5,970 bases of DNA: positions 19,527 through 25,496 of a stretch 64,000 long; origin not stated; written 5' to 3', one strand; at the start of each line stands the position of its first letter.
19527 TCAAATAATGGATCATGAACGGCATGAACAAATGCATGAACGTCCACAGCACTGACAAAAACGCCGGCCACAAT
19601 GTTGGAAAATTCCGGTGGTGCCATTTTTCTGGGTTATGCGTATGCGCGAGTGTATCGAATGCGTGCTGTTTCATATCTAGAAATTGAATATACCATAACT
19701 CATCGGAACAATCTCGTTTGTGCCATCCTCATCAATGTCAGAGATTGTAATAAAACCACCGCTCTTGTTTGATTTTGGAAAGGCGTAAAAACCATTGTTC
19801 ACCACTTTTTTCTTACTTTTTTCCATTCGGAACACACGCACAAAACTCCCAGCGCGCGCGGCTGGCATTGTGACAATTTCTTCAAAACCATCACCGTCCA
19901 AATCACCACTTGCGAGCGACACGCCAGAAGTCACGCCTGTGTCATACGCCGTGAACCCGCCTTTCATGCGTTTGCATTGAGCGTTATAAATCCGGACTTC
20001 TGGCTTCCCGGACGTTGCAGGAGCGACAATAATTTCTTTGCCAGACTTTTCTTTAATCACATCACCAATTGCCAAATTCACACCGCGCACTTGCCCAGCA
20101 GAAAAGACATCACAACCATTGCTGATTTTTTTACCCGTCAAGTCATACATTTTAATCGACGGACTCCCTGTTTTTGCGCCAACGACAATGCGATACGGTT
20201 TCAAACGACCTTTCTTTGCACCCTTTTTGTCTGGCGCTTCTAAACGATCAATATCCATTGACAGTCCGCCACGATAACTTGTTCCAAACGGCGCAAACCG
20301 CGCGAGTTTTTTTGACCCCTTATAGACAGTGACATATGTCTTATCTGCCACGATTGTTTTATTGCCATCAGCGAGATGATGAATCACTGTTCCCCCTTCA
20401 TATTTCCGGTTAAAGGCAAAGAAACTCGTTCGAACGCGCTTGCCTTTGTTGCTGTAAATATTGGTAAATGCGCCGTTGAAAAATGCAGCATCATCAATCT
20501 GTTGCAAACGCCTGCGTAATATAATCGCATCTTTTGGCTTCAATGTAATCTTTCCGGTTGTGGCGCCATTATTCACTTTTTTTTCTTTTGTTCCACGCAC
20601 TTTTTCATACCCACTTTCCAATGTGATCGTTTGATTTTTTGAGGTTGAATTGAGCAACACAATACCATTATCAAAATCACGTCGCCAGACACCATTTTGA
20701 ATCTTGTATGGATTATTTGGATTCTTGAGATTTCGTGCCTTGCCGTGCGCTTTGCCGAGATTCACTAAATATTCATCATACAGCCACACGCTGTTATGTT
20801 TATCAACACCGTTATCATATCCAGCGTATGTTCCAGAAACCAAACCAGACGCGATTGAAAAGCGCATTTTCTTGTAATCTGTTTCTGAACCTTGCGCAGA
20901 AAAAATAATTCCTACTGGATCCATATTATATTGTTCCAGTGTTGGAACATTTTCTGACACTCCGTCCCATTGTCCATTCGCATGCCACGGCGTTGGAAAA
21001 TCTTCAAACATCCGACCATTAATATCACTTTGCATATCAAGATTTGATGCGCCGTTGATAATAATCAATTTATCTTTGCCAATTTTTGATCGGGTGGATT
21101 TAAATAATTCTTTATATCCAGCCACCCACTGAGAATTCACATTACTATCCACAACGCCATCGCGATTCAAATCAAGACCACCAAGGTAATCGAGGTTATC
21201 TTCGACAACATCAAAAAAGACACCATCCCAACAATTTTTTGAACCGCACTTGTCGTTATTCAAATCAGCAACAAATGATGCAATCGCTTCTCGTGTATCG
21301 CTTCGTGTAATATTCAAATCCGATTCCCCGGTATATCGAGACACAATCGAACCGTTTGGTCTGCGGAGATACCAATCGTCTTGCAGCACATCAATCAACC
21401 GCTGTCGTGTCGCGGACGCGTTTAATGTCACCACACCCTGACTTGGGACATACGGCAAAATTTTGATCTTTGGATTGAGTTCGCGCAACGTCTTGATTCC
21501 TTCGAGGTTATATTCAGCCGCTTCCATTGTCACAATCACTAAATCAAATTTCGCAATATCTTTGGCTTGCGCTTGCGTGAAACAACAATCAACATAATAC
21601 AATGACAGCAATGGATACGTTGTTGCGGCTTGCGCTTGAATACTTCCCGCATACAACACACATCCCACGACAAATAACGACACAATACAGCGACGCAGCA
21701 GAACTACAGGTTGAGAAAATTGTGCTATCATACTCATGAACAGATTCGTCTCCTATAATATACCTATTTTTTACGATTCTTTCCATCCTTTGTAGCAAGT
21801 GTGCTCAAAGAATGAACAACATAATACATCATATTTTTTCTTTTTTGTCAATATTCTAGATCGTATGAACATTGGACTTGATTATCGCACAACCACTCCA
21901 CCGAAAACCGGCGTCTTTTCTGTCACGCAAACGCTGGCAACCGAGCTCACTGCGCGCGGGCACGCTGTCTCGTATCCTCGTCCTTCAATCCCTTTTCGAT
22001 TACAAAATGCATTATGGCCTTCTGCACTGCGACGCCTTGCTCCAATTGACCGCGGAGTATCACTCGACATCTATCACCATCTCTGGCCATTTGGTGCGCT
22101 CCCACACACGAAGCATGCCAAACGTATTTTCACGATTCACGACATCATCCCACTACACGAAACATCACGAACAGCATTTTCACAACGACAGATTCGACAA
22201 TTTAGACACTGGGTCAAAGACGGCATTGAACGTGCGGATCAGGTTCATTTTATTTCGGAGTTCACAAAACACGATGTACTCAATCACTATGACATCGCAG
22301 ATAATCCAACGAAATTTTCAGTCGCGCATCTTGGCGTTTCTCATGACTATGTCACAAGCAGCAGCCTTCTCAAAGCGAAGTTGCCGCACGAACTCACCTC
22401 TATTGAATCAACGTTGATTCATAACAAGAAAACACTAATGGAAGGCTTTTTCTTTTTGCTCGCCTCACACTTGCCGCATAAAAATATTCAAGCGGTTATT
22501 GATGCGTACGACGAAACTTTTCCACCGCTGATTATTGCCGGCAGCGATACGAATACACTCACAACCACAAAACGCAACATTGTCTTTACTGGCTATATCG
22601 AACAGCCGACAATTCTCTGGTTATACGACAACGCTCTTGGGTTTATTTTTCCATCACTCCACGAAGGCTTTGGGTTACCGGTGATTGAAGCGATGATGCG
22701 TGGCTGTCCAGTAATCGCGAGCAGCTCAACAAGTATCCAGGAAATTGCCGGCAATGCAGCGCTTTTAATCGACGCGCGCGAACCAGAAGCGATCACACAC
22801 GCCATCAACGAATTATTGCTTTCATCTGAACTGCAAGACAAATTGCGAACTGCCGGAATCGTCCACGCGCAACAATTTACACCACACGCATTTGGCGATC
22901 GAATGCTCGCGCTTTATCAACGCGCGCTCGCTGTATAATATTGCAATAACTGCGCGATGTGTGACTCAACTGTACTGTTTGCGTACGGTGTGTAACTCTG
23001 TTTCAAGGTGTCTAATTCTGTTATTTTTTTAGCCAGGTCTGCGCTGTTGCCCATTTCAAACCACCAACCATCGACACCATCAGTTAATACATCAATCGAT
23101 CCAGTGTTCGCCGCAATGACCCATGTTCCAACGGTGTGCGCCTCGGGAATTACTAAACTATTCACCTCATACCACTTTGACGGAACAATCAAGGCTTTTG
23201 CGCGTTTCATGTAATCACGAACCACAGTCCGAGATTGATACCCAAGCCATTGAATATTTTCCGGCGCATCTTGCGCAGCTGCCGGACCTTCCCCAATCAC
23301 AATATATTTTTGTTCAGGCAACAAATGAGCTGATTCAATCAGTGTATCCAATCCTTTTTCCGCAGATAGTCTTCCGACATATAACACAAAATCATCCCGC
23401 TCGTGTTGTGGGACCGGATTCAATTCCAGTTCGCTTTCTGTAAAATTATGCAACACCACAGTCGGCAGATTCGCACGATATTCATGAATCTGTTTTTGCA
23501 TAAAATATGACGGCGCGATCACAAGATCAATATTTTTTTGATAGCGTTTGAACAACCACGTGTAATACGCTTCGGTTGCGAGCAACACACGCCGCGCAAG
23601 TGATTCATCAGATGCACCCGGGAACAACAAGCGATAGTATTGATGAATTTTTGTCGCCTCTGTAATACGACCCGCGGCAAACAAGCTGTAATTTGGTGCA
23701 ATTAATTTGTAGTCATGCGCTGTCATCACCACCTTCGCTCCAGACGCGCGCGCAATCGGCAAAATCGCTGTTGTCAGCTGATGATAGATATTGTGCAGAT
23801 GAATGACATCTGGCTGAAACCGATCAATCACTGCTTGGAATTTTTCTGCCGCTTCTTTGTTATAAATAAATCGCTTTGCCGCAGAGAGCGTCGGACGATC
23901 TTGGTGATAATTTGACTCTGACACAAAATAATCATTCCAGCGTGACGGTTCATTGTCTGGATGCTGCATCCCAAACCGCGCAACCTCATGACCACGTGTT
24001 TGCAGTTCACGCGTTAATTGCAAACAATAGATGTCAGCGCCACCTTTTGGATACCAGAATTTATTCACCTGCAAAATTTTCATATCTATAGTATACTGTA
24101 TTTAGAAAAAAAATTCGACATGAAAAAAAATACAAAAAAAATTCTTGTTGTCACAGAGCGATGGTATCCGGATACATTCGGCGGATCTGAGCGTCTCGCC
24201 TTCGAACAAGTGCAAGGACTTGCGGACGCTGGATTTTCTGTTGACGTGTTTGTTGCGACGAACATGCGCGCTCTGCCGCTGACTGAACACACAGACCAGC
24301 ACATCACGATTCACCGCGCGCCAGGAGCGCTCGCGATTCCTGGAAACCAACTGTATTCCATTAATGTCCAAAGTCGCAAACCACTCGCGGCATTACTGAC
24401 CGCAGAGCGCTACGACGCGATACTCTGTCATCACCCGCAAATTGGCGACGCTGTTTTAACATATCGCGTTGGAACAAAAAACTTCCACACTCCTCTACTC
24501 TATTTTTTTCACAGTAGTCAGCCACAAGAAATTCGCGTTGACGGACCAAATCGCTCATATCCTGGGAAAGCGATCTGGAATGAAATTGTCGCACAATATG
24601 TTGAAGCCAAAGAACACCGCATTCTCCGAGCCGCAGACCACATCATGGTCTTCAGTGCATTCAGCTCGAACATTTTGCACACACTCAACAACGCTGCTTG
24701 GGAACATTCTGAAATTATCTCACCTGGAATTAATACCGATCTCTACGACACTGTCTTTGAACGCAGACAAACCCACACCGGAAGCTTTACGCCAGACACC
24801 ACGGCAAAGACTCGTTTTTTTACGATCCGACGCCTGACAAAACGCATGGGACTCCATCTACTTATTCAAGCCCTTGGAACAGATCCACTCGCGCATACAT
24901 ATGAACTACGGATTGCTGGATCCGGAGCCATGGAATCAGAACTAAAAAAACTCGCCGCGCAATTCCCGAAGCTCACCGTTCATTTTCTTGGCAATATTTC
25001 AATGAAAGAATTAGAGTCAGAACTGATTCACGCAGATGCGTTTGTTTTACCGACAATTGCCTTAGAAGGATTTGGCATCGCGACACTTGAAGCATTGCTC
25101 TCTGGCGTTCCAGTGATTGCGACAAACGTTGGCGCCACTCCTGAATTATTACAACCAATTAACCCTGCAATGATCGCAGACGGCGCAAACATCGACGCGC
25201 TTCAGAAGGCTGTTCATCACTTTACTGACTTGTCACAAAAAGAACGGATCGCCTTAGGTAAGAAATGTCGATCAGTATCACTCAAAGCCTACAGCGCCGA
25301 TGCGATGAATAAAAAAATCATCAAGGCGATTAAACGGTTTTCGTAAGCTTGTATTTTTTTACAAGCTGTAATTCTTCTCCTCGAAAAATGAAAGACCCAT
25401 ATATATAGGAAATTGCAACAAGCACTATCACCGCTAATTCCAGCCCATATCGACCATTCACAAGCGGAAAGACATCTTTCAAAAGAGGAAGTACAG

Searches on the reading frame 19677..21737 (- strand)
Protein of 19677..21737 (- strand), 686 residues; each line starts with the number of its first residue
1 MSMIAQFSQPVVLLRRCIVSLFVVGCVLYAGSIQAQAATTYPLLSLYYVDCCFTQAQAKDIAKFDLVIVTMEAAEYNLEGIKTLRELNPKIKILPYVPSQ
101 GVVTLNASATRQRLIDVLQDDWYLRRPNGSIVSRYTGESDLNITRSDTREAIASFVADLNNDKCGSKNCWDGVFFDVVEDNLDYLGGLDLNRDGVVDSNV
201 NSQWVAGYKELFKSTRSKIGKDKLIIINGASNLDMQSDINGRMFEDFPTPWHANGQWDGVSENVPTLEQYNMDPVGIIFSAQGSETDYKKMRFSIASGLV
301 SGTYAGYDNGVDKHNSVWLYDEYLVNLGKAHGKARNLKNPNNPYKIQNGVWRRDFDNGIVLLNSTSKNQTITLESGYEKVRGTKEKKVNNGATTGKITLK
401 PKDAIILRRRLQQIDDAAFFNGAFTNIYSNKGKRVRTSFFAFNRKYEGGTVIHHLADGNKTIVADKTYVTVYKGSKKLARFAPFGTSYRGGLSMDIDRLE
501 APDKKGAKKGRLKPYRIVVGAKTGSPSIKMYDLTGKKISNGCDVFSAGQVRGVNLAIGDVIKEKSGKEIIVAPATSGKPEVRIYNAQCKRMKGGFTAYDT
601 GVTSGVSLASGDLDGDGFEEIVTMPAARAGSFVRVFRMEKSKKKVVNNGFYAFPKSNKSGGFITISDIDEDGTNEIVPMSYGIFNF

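Call 49: search_protein_families(library=pfam, proteins=[window:19677-21737:-], max_evalue=0.001)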
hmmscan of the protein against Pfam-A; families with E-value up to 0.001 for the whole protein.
window:19677-21737:- (686 aa): 2 families
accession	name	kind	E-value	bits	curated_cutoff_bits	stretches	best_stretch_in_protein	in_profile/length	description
PF14885.12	GHL15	-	2.4e-23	83.9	27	1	85-358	1-270/271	Hypothetical glycosyl hydrolase family 15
PF13517.12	FG-GAP_3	-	0.00029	21.8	26.9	0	612-677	1-60/61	FG-GAP-like repeat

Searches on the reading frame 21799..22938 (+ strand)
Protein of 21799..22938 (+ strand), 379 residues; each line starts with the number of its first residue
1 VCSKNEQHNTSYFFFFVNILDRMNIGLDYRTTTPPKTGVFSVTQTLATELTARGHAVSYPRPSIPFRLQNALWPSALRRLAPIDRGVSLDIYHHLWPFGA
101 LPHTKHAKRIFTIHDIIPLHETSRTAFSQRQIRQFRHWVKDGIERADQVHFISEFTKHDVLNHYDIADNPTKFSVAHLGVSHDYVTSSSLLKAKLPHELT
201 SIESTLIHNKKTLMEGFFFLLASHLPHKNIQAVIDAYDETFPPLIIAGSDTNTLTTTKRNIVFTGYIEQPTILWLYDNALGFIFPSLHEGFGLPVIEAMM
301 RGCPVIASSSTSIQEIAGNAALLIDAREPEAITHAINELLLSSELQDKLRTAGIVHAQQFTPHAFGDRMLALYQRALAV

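Call 50: search_protein_families(library=pfam, proteins=[window:21799-22938:+], max_evalue=0.001)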
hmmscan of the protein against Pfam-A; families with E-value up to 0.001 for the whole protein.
window:21799-22938:+ (379 aa): 4 families
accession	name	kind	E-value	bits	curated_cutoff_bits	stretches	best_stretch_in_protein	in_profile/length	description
PF00534.26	Glycos_transf_1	-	7.5e-21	74.8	26.4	1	215-353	15-169/172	Glycosyl transferases group 1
PF13692.12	Glyco_trans_1_4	-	1.5e-18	67.9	27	1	228-340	15-140/142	Glycosyl transferases group 1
PF13439.12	Glyco_transf_4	-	1.1e-07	32.5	28.5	1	54-182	38-168/170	Glycosyltransferase Family 4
PF20706.3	GT4-conflict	-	7.9e-06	25.5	26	1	282-312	285-315/385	Family 4 Glycosyltransferase in conflict systems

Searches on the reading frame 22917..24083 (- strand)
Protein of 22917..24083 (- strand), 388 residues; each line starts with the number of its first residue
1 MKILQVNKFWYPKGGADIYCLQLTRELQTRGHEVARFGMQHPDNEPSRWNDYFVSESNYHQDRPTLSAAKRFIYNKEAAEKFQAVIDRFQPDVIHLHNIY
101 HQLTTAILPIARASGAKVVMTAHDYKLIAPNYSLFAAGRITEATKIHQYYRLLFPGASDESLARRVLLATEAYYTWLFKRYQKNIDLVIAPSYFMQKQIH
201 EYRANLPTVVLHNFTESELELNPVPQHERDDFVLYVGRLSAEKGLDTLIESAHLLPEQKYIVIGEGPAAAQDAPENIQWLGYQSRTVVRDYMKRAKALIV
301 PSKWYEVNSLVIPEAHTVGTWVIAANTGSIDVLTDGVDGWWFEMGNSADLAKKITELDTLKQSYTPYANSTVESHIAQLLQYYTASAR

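Call 50: search_protein_families(library=pfam, proteins=[window:22917-24083:-], max_evalue=0.001)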
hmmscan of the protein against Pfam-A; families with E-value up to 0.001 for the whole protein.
window:22917-24083:- (388 aa): 6 families
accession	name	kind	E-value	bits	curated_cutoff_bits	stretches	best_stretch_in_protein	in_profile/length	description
PF00534.26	Glycos_transf_1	-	3.1e-25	89.1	26.4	1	226-357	11-155/172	Glycosyl transferases group 1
PF13692.12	Glyco_trans_1_4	-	2.2e-20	73.8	27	1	233-357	4-139/142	Glycosyl transferases group 1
PF13439.12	Glyco_transf_4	-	1.6e-19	71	28.5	1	14-215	2-166/170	Glycosyltransferase Family 4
PF13579.12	Glyco_trans_4_4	-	5.2e-13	50.1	29.7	1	14-212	1-156/158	Glycosyl transferase 4-like domain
PF13477.12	Glyco_trans_4_2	-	6.3e-05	23.6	23.4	1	17-125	10-111/139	Glycosyl transferase 4-like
PF08323.17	Glyco_transf_5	-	0.00018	21.7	22.7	0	51-127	90-172/239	Starch synthase catalytic domain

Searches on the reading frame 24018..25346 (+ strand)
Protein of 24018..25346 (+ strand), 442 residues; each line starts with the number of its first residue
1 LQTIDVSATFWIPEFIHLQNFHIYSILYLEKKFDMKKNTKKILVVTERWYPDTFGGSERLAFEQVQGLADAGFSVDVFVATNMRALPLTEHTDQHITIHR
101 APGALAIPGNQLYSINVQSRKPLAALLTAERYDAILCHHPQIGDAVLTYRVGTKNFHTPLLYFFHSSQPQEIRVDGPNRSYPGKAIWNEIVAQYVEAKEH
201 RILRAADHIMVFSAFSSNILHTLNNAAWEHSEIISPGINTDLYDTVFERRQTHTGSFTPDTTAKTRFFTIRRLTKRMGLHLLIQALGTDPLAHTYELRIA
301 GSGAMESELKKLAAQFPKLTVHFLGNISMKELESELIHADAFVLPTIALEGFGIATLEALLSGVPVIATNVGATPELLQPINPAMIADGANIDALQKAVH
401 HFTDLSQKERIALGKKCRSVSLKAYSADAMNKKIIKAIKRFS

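Call 50: search_protein_families(library=pfam, proteins=[window:24018-25346:+], max_evalue=0.001)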
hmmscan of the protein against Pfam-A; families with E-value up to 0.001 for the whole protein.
window:24018-25346:+ (442 aa): 5 families
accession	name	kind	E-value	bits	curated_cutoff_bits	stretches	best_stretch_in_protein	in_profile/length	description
PF00534.26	Glycos_transf_1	-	1.9e-25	89.8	26.4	1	264-412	15-164/172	Glycosyl transferases group 1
PF13692.12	Glyco_trans_1_4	-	1.5e-20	74.3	27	1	266-401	3-138/142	Glycosyl transferases group 1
PF13439.12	Glyco_transf_4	-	4.2e-16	59.9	28.5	1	54-241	1-169/170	Glycosyltransferase Family 4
PF13579.12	Glyco_trans_4_4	-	4.9e-10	40.4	29.7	1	55-222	1-144/158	Glycosyl transferase 4-like domain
PF20706.3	GT4-conflict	-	1.2e-06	28.2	26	1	43-370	1-312/385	Family 4 Glycosyltransferase in conflict systems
